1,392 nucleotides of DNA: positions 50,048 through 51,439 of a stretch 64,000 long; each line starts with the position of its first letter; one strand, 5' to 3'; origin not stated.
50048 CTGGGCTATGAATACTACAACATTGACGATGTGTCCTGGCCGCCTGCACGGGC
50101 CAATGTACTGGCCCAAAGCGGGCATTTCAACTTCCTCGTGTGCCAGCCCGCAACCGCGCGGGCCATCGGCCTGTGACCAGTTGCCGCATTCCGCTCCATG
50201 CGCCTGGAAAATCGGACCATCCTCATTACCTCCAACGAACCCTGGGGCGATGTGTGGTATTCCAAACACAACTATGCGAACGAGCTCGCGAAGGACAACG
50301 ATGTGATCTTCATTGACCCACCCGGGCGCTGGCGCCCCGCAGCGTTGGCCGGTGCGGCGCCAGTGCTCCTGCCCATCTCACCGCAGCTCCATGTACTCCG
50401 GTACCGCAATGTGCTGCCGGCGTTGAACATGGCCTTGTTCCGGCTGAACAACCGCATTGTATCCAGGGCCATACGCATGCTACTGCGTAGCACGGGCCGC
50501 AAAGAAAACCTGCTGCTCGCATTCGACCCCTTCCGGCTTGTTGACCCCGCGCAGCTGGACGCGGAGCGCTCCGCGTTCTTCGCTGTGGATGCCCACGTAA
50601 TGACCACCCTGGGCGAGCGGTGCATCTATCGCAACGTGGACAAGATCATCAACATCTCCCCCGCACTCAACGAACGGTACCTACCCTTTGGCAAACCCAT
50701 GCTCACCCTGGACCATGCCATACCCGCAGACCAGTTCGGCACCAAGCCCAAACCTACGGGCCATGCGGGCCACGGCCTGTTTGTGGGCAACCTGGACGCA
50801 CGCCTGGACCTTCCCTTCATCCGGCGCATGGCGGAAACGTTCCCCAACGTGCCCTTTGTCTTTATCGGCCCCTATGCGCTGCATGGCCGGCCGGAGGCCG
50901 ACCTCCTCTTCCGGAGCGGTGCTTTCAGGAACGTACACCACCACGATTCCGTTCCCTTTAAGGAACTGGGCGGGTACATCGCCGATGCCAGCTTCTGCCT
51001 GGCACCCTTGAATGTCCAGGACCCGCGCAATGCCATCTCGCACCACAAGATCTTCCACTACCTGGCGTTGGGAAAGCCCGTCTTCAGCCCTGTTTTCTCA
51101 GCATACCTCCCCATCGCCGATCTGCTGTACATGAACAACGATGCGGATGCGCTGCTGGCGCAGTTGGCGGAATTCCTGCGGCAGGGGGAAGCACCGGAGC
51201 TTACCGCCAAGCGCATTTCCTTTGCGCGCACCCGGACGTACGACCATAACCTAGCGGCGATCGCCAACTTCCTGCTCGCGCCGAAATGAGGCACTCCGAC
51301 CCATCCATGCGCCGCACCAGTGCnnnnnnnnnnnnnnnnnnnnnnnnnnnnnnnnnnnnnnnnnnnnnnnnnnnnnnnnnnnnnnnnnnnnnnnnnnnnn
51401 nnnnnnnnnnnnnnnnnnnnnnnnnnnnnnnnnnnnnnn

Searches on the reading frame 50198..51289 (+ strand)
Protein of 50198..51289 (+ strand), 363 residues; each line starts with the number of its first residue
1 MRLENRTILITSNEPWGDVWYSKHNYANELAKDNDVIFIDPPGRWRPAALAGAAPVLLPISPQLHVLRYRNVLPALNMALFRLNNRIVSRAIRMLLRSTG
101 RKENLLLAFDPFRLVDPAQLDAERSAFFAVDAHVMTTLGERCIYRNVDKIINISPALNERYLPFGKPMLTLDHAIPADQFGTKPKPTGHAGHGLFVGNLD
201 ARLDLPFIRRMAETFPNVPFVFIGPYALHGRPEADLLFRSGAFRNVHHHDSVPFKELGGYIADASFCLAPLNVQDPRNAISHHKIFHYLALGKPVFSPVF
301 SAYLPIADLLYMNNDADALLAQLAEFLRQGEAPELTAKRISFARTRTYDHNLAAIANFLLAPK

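Call 8: search_protein_families(library=pfam, proteins=[window:50198-51289:+], max_evalue=0.001)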
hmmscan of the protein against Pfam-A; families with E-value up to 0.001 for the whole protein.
window:50198-51289:+ (363 aa): 0 families

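Call 42: search_protein_families(library=ncbifam, proteins=[window:50198-51289:+], max_evalue=0.00001)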
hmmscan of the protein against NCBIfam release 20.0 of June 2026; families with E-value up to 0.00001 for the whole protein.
window:50198-51289:+ (363 aa): 1 family
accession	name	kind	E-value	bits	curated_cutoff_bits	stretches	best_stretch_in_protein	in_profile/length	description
NF047676.1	TeichurnBiosyTuaH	equivalog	1.8e-10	40.3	550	1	195-355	219-380/384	teichuronic acid biosynthesis protein TuaH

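Call 77: search_protein_families(library=pfam, proteins=[window:50198-51289:+], max_evalue=0.001)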
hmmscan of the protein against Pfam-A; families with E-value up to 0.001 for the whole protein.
window:50198-51289:+ (363 aa): 0 families
